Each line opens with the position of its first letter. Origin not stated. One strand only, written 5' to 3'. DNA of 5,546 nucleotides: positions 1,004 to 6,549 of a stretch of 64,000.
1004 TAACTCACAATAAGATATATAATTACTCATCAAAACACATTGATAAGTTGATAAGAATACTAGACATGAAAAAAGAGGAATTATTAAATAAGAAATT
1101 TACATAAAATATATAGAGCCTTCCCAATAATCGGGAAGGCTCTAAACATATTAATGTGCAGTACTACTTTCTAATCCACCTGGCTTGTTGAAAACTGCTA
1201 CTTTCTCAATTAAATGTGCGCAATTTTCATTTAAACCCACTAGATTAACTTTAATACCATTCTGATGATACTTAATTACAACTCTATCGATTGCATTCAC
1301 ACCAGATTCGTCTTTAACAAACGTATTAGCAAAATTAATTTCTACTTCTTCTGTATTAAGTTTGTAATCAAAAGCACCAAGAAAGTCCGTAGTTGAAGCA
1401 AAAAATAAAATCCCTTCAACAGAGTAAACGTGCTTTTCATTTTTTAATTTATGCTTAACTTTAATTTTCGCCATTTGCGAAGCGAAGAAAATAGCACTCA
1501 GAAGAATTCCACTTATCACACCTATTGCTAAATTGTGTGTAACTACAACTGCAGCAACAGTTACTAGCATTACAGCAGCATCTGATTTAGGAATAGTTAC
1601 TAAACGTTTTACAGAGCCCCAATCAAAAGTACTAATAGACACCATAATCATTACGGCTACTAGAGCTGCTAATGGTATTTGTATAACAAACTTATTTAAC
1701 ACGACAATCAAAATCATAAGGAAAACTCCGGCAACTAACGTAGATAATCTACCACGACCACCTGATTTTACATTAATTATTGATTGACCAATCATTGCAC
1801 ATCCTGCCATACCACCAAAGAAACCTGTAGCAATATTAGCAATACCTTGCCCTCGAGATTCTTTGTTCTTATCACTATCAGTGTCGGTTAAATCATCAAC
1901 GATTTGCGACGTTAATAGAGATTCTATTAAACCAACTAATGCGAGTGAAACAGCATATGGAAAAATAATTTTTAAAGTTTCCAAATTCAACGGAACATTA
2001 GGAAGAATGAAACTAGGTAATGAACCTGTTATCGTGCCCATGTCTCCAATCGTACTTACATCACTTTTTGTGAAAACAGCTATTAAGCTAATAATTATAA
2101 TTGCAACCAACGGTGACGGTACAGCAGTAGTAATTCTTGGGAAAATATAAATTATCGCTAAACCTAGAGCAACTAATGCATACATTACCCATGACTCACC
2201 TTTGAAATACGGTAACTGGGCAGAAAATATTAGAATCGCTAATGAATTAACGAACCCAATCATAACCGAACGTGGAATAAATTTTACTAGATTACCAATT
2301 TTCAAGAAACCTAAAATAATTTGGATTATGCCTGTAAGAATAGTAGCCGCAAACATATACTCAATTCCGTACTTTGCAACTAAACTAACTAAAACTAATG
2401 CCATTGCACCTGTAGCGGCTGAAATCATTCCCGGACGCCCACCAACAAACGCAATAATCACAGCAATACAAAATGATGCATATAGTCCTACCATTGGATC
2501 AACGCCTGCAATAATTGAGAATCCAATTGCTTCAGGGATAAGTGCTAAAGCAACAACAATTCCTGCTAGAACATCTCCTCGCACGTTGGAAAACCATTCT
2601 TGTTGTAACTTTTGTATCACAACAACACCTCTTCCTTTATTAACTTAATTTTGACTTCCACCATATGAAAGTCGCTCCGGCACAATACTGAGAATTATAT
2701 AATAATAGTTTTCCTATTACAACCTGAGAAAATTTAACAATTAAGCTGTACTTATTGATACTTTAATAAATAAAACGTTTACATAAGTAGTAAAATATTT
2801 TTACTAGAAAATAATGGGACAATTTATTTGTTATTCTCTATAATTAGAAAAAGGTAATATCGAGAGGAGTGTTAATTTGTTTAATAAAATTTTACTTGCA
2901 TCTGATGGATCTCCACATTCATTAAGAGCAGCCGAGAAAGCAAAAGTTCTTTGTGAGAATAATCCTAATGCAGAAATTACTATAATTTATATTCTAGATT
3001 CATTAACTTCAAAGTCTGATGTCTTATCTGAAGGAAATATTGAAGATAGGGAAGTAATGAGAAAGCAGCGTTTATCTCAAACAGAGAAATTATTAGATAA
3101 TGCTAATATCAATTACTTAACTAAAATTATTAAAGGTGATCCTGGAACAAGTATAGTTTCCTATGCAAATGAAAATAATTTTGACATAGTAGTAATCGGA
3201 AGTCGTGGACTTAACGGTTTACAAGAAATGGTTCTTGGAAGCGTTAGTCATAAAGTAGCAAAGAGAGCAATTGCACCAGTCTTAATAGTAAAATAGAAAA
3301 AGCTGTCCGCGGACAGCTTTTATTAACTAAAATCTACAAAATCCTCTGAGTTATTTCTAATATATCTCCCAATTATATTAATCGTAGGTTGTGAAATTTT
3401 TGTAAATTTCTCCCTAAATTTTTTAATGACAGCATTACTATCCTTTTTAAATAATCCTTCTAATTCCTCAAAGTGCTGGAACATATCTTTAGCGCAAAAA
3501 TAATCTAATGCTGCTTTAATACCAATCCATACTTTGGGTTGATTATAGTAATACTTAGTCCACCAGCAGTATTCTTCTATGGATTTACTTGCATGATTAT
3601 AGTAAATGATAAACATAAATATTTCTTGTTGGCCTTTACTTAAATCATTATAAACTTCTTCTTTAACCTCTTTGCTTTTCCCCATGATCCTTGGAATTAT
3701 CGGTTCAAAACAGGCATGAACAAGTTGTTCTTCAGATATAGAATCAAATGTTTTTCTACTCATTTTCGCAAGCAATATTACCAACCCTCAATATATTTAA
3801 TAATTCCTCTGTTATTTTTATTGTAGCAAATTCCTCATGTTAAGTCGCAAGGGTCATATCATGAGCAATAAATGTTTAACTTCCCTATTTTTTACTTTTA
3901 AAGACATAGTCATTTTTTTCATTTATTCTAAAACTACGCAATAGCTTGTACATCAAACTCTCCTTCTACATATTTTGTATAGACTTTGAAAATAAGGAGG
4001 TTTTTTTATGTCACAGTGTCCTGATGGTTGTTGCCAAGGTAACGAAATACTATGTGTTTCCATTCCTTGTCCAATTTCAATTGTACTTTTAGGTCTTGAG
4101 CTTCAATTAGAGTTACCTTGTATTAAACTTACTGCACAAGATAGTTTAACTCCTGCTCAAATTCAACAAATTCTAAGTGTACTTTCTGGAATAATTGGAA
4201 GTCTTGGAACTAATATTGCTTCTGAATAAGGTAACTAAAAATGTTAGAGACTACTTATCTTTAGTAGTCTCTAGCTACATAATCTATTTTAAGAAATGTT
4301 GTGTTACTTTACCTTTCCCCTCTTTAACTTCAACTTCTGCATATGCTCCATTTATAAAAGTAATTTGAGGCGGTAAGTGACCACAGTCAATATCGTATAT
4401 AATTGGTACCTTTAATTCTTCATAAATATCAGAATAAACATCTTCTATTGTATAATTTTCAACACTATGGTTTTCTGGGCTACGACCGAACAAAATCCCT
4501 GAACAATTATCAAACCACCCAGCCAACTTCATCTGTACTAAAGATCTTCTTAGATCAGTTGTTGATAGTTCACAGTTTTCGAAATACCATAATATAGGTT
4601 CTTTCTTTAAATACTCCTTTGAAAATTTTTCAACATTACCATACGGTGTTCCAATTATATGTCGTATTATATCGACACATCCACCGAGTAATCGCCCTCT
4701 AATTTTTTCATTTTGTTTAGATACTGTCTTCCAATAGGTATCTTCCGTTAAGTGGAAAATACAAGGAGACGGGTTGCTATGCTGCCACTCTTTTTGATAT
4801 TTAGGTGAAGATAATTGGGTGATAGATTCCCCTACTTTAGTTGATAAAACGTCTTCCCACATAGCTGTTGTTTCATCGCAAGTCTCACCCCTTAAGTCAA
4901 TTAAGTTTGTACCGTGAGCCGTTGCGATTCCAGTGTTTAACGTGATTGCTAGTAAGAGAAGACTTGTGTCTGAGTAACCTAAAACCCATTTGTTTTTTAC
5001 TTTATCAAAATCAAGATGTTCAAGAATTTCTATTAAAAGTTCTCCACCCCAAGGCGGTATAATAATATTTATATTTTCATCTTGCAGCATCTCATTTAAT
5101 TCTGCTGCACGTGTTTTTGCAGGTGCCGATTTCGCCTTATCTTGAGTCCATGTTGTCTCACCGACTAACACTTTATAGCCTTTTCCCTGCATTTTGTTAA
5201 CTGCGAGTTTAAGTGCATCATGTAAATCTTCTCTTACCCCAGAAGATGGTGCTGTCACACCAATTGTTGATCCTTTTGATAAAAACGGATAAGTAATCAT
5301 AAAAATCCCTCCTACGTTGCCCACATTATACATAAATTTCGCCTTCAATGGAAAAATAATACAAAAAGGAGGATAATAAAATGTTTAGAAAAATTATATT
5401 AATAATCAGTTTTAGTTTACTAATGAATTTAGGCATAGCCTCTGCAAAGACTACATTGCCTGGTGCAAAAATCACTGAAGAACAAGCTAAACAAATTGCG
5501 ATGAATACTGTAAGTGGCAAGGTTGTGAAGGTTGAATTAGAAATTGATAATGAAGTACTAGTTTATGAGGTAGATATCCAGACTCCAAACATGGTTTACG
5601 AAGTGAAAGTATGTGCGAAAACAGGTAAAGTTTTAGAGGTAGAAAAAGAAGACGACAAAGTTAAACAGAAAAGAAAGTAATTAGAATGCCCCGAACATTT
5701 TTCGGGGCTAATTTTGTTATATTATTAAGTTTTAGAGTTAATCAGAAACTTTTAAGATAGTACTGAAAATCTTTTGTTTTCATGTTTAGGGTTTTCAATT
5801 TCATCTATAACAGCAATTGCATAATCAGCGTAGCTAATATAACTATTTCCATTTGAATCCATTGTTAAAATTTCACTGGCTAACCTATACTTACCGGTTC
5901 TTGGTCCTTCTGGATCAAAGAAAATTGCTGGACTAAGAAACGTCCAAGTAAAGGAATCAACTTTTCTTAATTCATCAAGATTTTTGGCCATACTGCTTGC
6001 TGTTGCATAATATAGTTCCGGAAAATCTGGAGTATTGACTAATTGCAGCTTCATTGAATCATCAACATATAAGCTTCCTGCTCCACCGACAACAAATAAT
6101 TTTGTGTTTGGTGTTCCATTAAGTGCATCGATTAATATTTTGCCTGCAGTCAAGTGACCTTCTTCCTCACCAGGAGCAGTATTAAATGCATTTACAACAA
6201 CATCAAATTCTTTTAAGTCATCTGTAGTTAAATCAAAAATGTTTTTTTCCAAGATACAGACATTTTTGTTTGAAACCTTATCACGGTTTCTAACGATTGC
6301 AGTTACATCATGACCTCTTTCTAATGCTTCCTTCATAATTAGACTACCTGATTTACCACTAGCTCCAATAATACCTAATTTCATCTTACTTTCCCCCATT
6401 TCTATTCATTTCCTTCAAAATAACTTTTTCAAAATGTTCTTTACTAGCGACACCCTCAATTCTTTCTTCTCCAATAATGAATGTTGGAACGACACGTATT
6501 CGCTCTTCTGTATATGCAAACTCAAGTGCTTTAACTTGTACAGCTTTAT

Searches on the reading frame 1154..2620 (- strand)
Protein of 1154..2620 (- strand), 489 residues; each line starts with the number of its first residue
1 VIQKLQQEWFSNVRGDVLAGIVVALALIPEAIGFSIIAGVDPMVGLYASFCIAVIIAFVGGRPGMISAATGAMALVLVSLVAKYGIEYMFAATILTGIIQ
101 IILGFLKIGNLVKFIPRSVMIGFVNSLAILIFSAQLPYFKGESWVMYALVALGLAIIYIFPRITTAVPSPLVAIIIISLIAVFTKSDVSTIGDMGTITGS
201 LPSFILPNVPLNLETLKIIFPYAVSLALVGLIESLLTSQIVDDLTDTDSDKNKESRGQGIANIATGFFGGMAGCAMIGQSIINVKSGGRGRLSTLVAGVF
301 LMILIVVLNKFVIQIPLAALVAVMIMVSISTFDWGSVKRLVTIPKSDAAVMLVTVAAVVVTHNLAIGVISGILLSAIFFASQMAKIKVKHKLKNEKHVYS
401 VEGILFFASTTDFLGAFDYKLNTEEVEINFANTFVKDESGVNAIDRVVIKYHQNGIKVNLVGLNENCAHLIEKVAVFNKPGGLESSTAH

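Call 35: search_protein_families(library=pfam, proteins=[window:1154-2620:-], max_evalue=0.00001)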
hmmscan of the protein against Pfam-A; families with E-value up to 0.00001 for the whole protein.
window:1154-2620:- (489 aa): 2 families
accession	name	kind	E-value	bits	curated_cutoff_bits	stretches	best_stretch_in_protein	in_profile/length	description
PF00916.26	Sulfate_transp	-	2.7e-59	201.3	23.2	2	154-354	172-380/380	Sulfate permease family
PF01740.26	STAS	-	8.4e-06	26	22.6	0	398-479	12-96/106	STAS domain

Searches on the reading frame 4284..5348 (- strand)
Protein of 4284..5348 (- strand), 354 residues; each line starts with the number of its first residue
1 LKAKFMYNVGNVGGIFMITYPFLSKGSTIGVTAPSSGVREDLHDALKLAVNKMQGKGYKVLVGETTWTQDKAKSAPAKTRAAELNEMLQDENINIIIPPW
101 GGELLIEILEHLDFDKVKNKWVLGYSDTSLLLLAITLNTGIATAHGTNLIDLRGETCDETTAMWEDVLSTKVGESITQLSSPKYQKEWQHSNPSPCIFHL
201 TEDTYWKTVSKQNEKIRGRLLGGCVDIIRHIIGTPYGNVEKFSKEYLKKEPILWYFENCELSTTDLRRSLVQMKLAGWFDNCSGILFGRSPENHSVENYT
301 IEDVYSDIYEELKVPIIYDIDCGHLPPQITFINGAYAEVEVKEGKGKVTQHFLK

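Call 35: search_protein_families(library=pfam, proteins=[window:4287-5348:-], max_evalue=0.00001)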
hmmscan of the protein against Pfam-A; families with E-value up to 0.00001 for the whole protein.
window:4287-5348:- (354 aa): 2 families
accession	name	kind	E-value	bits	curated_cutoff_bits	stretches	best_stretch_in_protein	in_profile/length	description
PF02016.21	Peptidase_S66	-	1.3e-28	100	25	1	29-146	1-121/121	LD-carboxypeptidase N-terminal domain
PF17676.7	Peptidase_S66C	-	1.1e-25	90.9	23.7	1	217-339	1-120/120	LD-carboxypeptidase C-terminal domain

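Call 40: find_encoding_contigs(protein=window:4284-5348:-, flank=10000, max_places=4)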
Protein window:4284-5348:- (354 aa): no gene with exactly this product is on record in the collection.

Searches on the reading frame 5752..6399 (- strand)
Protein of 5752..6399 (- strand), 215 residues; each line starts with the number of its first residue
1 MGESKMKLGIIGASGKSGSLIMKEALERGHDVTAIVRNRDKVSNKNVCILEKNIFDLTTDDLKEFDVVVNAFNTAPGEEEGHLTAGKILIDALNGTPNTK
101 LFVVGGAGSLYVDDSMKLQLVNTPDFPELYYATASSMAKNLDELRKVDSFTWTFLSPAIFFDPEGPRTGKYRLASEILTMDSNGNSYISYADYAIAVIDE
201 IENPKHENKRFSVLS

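Call 35: search_protein_families(library=pfam, proteins=[window:5755-6399:-], max_evalue=0.00001)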
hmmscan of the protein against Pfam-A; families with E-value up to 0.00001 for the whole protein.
window:5755-6399:- (215 aa): 2 families
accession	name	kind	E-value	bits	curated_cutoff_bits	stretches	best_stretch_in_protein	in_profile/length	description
PF13460.12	NAD_binding_10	-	7.4e-18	65.5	27.2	1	12-203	1-183/184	NAD(P)H-binding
PF05368.20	NmrA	-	2.4e-06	27.8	27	1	5-94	2-95/298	NmrA-like family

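Call 41: find_encoding_contigs(protein=window:5752-6399:-, flank=10000, max_places=6)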
Protein window:5752-6399:- (215 aa): 1 contig read that carries it; 1 place shown.
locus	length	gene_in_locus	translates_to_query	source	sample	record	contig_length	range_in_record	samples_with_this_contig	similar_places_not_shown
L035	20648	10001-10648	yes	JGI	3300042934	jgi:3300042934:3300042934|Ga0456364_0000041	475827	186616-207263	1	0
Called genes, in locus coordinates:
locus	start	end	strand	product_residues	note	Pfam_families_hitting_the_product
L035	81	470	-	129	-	PF26353:YhfM (weak)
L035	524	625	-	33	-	-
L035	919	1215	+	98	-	-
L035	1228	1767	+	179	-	-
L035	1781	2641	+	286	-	PF14512:TM1586_NiRdase, PF00881:Nitroreductase (weak)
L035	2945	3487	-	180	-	PF13302:Acetyltransf_3, PF13673:Acetyltransf_10 (faint), PF00583:Acetyltransf_1, PF13508:Acetyltransf_7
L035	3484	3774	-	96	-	PF02656:DUF202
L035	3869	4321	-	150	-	PF00293:NUDIX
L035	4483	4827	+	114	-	-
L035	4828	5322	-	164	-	-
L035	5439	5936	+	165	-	PF01243:PNPOx_N, PF12900:Pyridox_ox_2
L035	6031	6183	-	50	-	-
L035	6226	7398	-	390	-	PF02417:Chromate_transp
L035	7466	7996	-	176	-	-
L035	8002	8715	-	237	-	-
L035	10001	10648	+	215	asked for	PF05368:NmrA (weak), PF13460:NAD_binding_10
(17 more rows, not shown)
